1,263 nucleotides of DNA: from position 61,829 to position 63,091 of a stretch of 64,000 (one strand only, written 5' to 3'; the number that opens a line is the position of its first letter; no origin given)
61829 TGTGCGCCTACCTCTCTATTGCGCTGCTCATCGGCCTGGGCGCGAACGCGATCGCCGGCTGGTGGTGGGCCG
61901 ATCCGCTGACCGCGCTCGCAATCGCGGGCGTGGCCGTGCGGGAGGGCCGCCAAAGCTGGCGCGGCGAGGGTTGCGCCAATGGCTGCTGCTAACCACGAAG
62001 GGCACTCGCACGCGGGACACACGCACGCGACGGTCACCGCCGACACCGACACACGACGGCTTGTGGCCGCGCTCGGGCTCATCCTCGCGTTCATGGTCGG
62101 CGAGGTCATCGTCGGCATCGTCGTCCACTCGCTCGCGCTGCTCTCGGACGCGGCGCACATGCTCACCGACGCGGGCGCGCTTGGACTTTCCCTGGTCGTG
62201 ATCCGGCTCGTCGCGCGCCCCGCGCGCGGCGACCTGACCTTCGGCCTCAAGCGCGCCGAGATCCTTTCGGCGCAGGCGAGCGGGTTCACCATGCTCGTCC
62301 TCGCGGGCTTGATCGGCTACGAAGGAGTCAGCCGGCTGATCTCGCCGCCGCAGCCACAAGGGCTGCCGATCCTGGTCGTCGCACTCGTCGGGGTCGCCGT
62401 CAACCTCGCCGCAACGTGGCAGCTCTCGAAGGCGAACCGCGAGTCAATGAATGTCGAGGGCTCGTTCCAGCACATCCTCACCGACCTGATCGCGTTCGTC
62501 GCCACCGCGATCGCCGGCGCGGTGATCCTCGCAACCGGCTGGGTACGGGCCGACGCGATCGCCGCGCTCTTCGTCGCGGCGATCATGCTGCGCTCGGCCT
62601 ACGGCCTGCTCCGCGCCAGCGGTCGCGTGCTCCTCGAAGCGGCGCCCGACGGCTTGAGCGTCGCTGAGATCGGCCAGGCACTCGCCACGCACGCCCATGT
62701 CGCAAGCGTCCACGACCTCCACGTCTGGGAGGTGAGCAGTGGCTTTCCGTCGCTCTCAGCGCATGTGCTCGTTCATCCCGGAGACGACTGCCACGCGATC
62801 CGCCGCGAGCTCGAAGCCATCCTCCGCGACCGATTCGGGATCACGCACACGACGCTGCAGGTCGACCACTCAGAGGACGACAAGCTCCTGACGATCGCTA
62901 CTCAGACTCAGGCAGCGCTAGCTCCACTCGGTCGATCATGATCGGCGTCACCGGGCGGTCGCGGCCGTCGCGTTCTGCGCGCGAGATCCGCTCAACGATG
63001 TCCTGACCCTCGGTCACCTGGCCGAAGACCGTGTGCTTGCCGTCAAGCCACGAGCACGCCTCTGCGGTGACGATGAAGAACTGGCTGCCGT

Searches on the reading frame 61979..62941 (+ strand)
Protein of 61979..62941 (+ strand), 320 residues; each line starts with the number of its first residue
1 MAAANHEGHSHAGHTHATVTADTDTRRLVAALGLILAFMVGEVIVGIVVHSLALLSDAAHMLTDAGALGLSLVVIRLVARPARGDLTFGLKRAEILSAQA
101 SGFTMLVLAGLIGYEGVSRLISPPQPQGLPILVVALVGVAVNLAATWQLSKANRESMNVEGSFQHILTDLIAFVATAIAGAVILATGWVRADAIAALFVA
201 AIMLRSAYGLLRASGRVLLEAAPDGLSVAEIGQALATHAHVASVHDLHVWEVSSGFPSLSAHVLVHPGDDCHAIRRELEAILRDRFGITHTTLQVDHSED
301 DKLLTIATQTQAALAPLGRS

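Call 61: search_protein_families(library=pfam, proteins=[window:61979-62941:+], max_evalue=0.001)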
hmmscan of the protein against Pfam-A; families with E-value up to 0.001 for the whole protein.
window:61979-62941:+ (320 aa): 2 families
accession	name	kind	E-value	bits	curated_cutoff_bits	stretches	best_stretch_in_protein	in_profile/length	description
PF01545.26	Cation_efflux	-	1e-36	127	26.6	1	29-219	2-198/198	Cation efflux family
PF16916.11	ZT_dimer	-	1.7e-13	50.8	26.7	1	223-297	1-77/78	Dimerisation domain of Zinc Transporter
